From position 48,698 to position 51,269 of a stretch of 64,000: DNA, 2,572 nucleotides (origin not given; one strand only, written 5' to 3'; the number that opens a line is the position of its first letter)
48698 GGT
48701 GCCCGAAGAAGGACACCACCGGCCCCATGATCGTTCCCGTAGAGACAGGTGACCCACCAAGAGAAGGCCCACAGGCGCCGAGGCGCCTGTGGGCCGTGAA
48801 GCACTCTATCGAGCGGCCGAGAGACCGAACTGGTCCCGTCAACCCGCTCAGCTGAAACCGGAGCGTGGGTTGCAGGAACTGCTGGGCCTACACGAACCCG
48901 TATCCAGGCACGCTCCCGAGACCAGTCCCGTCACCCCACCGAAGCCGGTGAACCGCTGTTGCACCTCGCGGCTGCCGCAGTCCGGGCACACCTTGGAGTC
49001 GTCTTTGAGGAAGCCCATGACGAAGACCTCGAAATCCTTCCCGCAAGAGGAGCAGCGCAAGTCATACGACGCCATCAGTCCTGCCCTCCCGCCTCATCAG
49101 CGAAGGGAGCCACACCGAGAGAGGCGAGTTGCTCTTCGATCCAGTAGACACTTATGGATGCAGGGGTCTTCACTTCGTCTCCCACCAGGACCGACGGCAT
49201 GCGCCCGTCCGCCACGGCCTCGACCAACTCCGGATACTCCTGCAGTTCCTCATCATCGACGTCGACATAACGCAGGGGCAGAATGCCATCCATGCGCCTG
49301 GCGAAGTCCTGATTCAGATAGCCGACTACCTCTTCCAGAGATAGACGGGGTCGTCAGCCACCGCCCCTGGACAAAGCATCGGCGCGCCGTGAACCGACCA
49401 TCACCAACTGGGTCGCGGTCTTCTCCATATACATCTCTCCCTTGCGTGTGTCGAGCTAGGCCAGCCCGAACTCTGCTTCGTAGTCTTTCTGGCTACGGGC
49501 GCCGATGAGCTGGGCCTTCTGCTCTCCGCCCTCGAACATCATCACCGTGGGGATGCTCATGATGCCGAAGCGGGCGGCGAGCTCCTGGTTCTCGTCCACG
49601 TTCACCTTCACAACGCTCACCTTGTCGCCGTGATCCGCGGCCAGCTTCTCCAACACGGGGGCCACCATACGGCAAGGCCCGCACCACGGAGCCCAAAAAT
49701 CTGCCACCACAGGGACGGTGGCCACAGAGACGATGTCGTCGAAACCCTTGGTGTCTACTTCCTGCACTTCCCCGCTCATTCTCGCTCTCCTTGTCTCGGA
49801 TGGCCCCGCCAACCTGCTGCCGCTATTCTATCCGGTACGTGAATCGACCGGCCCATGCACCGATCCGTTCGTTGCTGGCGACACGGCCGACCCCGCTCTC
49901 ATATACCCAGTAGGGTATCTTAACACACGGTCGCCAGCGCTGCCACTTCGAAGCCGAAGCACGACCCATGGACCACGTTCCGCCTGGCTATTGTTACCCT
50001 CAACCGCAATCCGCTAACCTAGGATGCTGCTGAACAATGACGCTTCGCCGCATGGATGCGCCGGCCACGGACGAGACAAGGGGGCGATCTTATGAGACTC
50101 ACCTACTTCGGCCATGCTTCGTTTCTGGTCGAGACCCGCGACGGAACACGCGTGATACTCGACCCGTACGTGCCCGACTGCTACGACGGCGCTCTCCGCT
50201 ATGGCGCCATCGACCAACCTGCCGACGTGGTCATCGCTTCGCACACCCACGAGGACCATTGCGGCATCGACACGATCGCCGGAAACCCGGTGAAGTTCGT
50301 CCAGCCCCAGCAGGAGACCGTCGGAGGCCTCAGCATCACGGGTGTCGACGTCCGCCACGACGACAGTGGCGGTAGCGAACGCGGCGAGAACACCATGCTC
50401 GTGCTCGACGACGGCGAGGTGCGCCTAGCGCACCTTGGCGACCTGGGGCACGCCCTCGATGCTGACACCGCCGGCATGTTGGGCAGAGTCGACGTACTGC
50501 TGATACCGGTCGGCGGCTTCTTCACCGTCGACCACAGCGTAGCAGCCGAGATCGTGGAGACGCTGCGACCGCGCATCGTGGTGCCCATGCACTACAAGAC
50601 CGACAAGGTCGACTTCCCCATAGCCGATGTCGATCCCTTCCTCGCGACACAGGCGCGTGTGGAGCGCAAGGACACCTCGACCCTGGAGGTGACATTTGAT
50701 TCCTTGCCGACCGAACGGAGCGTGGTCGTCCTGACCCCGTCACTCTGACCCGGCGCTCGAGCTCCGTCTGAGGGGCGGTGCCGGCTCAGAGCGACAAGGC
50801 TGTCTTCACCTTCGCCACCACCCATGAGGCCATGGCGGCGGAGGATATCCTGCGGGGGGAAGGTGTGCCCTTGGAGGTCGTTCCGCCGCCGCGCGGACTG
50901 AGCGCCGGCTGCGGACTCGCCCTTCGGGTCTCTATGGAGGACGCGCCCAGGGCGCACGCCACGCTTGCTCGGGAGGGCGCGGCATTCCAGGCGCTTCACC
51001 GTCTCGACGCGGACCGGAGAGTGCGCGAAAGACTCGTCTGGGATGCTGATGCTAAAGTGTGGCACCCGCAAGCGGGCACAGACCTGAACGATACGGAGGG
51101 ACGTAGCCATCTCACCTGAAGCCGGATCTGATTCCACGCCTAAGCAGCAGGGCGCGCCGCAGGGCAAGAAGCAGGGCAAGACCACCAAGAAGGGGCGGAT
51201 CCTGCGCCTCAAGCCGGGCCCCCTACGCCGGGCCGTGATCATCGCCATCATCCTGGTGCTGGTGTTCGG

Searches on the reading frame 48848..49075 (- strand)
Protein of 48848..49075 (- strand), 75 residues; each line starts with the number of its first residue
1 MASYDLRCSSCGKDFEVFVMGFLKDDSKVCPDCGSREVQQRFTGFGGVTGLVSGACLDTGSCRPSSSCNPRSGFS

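Call 21: search_protein_families(library=pfam, proteins=[window:48848-49075:-], max_evalue=0.001)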
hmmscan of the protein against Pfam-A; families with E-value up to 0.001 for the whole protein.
window:48848-49075:- (75 aa): 2 families
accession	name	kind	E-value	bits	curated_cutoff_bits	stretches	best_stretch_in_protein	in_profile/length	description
PF09723.15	Zn_ribbon_8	-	2.6e-12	47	34.4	1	1-41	1-40/41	Zinc ribbon domain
PF13248.11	Zn_ribbon_3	-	4.2e-05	23.3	27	0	23-36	12-25/26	zinc-ribbon domain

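Call 41: search_protein_families(library=ncbifam, proteins=[window:48848-49075:-], max_evalue=0.001)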
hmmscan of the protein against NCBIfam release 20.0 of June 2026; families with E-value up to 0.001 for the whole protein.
window:48848-49075:- (75 aa): 1 family
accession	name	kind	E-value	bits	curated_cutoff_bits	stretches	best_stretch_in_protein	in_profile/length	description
TIGR02605.1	CxxC_CxxC_SSSS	subfamily_domain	1.5e-11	44.2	31.3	1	1-45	1-46/52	FmdB family zinc ribbon protein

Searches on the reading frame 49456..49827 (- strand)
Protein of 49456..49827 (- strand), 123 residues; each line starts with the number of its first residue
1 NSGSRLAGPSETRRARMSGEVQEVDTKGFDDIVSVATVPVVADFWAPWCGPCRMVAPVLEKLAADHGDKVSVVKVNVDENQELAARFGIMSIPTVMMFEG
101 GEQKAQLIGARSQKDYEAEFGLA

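Call 21: search_protein_families(library=pfam, proteins=[window:49456-49827:-], max_evalue=0.001)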
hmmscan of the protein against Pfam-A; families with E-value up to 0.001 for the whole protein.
window:49456-49827:- (123 aa): 11 families
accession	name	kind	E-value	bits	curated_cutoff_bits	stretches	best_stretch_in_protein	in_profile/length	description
PF00085.26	Thioredoxin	-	2.4e-28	98.6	23.5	1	21-115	2-96/103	Thioredoxin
PF13098.12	Thioredoxin_2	-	1.2e-07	32.4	27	1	39-118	7-102/104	Thioredoxin-like domain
PF13905.12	Thioredoxin_8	-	1.3e-07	32.2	27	1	40-82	4-48/94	Thioredoxin-like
PF14595.12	Thioredoxin_9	-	1.3e-06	28.8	25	1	46-113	50-119/129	Thioredoxin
PF13728.12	TraF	-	5e-06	26.9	23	1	44-109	136-210/224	F plasmid transfer operon protein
PF08534.16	Redoxin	-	2.9e-05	24.3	26.6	1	39-111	30-105/148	Redoxin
PF05768.20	Glrx-like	-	3.5e-05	24.5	26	1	47-100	8-57/77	Glutaredoxin-like domain (DUF836)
PF00578.27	AhpC-TSA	-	4.2e-05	23.9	26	1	38-113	26-103/124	AhpC/TSA family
PF13192.12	Thioredoxin_3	-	4.9e-05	23.7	24.8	1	47-97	8-55/76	Thioredoxin domain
PF00462.30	Glutaredoxin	-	0.00017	22.1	22.9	1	44-96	4-54/60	Glutaredoxin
PF04756.19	OST3_OST6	-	0.00032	20.7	27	1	49-105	46-109/294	OST3 / OST6 family, transporter family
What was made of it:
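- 49456..49827 (-): Cytoplasmic thioredoxin (Cys form, WCGxC) in the conserved cluster. It is the inferred electron source for the pathway. Pfam Thioredoxin at 98.6 bits (call 21).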

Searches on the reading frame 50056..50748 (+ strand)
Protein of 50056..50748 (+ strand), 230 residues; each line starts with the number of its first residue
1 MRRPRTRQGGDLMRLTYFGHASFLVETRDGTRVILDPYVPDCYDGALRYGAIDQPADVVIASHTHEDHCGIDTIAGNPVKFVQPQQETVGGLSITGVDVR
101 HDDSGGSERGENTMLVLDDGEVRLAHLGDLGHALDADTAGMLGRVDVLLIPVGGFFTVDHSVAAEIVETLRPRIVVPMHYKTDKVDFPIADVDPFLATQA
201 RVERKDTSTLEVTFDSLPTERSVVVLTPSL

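Call 21: search_protein_families(library=pfam, proteins=[window:50056-50748:+], max_evalue=0.001)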
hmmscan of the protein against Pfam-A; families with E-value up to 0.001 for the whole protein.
window:50056-50748:+ (230 aa): 2 families
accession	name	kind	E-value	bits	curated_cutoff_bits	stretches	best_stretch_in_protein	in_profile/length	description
PF13483.12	Lactamase_B_3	-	8.8e-47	159.5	24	1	14-179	1-160/160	Beta-lactamase superfamily domain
PF12706.13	Lactamase_B_2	-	3.6e-14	53.3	27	1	88-180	97-200/200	Beta-lactamase superfamily domain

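Call 41: search_protein_families(library=ncbifam, proteins=[window:50056-50748:+], max_evalue=0.001)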
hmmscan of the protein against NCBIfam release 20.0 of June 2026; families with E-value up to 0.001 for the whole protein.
window:50056-50748:+ (230 aa): 1 family
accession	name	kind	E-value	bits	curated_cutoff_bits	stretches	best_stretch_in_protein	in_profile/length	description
NF001911.0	PRK00685.1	equivalog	3.1e-23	82.4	144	2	101-194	115-204/228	metal-dependent hydrolase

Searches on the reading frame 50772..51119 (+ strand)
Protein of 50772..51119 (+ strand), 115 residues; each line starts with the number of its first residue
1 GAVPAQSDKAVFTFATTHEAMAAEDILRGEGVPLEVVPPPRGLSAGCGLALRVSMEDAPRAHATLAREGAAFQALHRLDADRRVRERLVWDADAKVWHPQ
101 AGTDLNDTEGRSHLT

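Call 21: search_protein_families(library=pfam, proteins=[window:50772-51119:+], max_evalue=0.001)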
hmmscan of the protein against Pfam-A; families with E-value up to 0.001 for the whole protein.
window:50772-51119:+ (115 aa): 1 family
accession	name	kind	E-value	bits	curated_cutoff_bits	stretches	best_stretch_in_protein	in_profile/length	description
PF11823.13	Se_S_carrier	-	3.5e-20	71.7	25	1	10-77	2-69/69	Putative Se/S carrier protein-like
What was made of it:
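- Checked: A Se_S_carrier/DUF3343 gene is at 50772..51119 (call 21).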

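Call 41: search_protein_families(library=ncbifam, proteins=[window:50772-51119:+], max_evalue=0.001)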
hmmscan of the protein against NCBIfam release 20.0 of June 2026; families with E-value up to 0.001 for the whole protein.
window:50772-51119:+ (115 aa): 0 families
